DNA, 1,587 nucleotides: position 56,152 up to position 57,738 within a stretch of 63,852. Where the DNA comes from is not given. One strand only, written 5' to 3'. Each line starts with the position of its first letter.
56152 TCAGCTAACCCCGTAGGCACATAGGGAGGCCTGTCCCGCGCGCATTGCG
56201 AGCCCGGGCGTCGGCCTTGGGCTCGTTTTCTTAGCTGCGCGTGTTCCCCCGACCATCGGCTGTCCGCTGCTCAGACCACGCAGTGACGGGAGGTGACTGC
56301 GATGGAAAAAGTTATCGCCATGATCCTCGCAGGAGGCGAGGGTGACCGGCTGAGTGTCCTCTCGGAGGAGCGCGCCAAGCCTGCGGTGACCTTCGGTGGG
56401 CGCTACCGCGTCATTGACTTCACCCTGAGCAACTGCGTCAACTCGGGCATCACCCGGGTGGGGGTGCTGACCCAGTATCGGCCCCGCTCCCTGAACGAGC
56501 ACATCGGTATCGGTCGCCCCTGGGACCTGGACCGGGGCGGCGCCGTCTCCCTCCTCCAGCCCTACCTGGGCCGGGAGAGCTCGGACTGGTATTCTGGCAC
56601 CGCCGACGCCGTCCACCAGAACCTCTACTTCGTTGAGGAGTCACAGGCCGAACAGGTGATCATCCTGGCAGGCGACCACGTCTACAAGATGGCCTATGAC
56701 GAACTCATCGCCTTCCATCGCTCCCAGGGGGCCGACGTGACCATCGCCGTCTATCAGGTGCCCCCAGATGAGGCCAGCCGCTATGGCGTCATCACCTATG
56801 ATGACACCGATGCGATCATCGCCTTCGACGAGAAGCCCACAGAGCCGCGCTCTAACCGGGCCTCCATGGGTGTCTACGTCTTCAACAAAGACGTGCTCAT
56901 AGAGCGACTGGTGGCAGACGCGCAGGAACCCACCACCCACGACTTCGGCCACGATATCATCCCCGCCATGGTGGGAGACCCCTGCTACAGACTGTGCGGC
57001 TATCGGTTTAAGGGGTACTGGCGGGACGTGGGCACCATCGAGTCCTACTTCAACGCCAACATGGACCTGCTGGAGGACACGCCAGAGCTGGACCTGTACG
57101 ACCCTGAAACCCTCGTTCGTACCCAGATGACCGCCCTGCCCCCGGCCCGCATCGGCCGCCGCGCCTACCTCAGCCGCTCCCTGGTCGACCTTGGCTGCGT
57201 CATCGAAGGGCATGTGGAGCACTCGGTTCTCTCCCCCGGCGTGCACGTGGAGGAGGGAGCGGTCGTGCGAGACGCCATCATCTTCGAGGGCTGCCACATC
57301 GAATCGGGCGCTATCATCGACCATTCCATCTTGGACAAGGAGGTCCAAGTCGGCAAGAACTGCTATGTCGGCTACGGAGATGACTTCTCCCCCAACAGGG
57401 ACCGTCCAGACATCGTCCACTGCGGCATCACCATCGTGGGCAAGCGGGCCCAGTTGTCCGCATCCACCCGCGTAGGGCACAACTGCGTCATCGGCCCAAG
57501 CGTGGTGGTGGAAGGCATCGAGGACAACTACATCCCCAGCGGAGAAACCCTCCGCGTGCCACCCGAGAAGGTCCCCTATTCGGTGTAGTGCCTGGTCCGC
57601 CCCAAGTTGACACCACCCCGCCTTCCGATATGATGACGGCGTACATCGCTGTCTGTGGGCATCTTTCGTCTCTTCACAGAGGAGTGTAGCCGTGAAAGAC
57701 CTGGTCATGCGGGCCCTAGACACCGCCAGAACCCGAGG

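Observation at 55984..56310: Second ydaO-type riboswitch with complete promoter-aptamer-terminator unit in front of glgC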

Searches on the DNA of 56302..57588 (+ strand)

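Call 15: search_rna_families(sources=[L001, L002, L003, L004, L005, L006, L007, L008, L009, L010, L011, L012, L013, L014, L015, L016], threshold=gathering)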
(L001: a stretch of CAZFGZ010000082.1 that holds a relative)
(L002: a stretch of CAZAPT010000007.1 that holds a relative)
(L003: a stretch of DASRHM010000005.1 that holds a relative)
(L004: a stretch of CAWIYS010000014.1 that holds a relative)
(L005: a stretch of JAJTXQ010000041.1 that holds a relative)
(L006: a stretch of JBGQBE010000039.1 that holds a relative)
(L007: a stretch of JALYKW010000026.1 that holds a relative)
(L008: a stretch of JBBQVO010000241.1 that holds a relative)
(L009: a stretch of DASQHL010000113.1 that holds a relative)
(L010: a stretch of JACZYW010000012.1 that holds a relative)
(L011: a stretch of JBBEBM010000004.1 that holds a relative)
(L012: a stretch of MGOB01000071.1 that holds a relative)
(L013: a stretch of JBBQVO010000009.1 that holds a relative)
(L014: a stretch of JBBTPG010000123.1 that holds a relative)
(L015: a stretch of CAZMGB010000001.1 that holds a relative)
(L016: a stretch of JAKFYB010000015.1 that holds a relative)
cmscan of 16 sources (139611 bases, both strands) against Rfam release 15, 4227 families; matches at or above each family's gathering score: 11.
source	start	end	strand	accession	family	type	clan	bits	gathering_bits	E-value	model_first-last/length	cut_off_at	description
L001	692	833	+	RF00379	c-di-AMP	Cis-reg; riboswitch;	-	94.6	38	1.1e-20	1-134/134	no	c-di-AMP riboswitch aptamer (ydaO/yuaA leader)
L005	1168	1378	+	RF00379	c-di-AMP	Cis-reg; riboswitch;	-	89.3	38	3.1e-19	1-134/134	no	c-di-AMP riboswitch aptamer (ydaO/yuaA leader)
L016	9073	9213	-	RF00379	c-di-AMP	Cis-reg; riboswitch;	-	85.2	38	4.4e-18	1-134/134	no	c-di-AMP riboswitch aptamer (ydaO/yuaA leader)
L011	1242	1382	+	RF00379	c-di-AMP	Cis-reg; riboswitch;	-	84.2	38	8.1e-18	1-134/134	no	c-di-AMP riboswitch aptamer (ydaO/yuaA leader)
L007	1174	1381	+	RF00379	c-di-AMP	Cis-reg; riboswitch;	-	83.8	38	1e-17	1-134/134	no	c-di-AMP riboswitch aptamer (ydaO/yuaA leader)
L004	1161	1372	+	RF00379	c-di-AMP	Cis-reg; riboswitch;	-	80.2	38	1.1e-16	1-134/134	no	c-di-AMP riboswitch aptamer (ydaO/yuaA leader)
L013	1066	1267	+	RF00379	c-di-AMP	Cis-reg; riboswitch;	-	79.9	38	1.3e-16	1-134/134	no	c-di-AMP riboswitch aptamer (ydaO/yuaA leader)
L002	1172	1383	+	RF00379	c-di-AMP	Cis-reg; riboswitch;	-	75.5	38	2.1e-15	1-134/134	no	c-di-AMP riboswitch aptamer (ydaO/yuaA leader)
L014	1143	1299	+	RF00379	c-di-AMP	Cis-reg; riboswitch;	-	74.2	38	5e-15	1-134/134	no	c-di-AMP riboswitch aptamer (ydaO/yuaA leader)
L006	1204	1368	+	RF00379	c-di-AMP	Cis-reg; riboswitch;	-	68.5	38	2e-13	1-134/134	no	c-di-AMP riboswitch aptamer (ydaO/yuaA leader)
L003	1169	1377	+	RF00379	c-di-AMP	Cis-reg; riboswitch;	-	66.6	38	6.4e-13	1-134/134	no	c-di-AMP riboswitch aptamer (ydaO/yuaA leader)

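Call 22: search_rna_families(sources=[L017, L018, L019, L020, L021, L022, L023, L024, L025, L026, L027, L028, L029, L030, L031, L032, L033, L034], threshold=gathering)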
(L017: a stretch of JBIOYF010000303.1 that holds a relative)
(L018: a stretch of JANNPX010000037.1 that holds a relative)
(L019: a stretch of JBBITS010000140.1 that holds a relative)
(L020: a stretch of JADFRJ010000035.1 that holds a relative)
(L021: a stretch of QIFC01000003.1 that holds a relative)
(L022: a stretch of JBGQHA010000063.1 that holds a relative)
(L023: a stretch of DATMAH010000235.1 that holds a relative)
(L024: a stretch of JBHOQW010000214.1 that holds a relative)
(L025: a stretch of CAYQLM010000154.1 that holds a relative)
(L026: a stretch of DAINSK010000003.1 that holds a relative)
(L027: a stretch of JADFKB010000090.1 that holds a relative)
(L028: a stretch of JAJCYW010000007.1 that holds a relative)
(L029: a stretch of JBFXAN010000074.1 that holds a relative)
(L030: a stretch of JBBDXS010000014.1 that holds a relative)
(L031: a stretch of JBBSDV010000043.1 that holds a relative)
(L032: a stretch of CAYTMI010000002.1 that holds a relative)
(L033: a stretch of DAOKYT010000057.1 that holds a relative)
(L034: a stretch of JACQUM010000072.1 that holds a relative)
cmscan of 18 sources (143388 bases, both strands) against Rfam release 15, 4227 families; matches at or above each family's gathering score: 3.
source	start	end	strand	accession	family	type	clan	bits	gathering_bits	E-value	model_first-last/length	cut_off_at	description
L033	6660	6919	+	RF00230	T-box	Cis-reg; leader;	-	107.8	93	1.6e-22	1-219/219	no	T-box leader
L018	1153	1313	+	RF00379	c-di-AMP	Cis-reg; riboswitch;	-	75.4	38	2.5e-15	1-134/134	no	c-di-AMP riboswitch aptamer (ydaO/yuaA leader)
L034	5046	5118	-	RF00005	tRNA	Gene; tRNA;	CL00001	69.3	29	1.1e-12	1-71/71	no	tRNA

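Call 23: search_rna_families(sources=[L035, L036, L037, L038, L039, L040, L041, L042, L043, L044, L045, L046, L047, L048, L049, L050, L051, L052], threshold=gathering)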
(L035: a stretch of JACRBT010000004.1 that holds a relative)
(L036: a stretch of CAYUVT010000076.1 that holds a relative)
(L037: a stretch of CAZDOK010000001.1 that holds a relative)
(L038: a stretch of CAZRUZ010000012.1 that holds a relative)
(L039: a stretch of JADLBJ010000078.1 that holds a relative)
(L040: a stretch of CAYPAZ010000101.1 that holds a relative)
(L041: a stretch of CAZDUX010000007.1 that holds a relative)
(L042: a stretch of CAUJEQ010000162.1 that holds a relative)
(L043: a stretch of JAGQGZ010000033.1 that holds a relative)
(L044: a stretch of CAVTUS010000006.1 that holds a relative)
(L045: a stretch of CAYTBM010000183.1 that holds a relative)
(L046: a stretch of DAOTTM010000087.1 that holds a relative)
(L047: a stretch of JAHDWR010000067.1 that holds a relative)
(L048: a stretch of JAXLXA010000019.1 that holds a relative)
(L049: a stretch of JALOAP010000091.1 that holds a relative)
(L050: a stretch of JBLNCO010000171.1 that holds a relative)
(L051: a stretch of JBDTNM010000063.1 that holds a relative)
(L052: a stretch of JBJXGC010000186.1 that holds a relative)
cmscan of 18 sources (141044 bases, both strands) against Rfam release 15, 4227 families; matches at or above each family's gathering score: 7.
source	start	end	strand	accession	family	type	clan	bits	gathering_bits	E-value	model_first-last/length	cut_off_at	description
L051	4986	5256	+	RF00230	T-box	Cis-reg; leader;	-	114.9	93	2.5e-24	1-219/219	no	T-box leader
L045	5200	5463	+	RF00230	T-box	Cis-reg; leader;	-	109.8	93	5e-23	1-219/219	no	T-box leader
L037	6660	6919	+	RF00230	T-box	Cis-reg; leader;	-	106.3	93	3.9e-22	1-219/219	no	T-box leader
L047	6662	6921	+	RF00230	T-box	Cis-reg; leader;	-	104.4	93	1.2e-21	1-219/219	no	T-box leader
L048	8101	8366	+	RF00230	T-box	Cis-reg; leader;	-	102.9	93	2.9e-21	1-219/219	no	T-box leader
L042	6668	6927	+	RF00230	T-box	Cis-reg; leader;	-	100.6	93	1.2e-20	1-219/219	no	T-box leader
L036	6659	6918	+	RF00230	T-box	Cis-reg; leader;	-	99.7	93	2e-20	1-219/219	no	T-box leader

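Call 60: search_rna_families(sources=[L081, L082, L084, L085, L086, L087, L088, L089, L090, L091, L092, L093, L113], threshold=gathering)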
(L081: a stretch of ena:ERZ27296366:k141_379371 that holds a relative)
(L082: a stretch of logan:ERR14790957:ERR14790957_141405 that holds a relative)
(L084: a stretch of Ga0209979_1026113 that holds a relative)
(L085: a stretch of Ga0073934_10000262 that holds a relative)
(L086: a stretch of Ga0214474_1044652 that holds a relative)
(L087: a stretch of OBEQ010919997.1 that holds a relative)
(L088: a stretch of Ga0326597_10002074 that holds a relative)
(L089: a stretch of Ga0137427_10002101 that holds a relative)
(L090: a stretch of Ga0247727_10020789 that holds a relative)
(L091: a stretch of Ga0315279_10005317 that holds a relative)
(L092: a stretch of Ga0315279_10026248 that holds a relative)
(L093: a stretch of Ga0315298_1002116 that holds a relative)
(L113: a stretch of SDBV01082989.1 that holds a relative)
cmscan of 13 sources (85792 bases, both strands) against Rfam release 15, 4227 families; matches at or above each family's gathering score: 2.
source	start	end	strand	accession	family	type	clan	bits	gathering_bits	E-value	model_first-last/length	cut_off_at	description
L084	761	902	+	RF00379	c-di-AMP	Cis-reg; riboswitch;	-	94.8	38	5.7e-21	1-134/134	no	c-di-AMP riboswitch aptamer (ydaO/yuaA leader)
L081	4497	4638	+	RF00379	c-di-AMP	Cis-reg; riboswitch;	-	93.1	38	1.7e-20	1-134/134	no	c-di-AMP riboswitch aptamer (ydaO/yuaA leader)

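Call 70: search_rna_families(sources=[L031, L009, L023, L016, L015, L010, L012, L027], threshold=evalue, max_evalue=1, show_alignments=2)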
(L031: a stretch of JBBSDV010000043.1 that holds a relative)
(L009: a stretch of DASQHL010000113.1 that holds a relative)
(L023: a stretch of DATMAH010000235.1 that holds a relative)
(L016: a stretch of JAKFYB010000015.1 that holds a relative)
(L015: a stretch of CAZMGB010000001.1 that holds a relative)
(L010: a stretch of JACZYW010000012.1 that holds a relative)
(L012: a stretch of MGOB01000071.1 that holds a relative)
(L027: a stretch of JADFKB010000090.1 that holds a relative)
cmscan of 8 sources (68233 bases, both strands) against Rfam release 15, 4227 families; matches with E-value up to 1: 1.
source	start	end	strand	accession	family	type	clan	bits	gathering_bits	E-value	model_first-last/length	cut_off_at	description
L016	9073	9213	-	RF00379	c-di-AMP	Cis-reg; riboswitch;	-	85.2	38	2.1e-18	1-134/134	no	c-di-AMP riboswitch aptamer (ydaO/yuaA leader)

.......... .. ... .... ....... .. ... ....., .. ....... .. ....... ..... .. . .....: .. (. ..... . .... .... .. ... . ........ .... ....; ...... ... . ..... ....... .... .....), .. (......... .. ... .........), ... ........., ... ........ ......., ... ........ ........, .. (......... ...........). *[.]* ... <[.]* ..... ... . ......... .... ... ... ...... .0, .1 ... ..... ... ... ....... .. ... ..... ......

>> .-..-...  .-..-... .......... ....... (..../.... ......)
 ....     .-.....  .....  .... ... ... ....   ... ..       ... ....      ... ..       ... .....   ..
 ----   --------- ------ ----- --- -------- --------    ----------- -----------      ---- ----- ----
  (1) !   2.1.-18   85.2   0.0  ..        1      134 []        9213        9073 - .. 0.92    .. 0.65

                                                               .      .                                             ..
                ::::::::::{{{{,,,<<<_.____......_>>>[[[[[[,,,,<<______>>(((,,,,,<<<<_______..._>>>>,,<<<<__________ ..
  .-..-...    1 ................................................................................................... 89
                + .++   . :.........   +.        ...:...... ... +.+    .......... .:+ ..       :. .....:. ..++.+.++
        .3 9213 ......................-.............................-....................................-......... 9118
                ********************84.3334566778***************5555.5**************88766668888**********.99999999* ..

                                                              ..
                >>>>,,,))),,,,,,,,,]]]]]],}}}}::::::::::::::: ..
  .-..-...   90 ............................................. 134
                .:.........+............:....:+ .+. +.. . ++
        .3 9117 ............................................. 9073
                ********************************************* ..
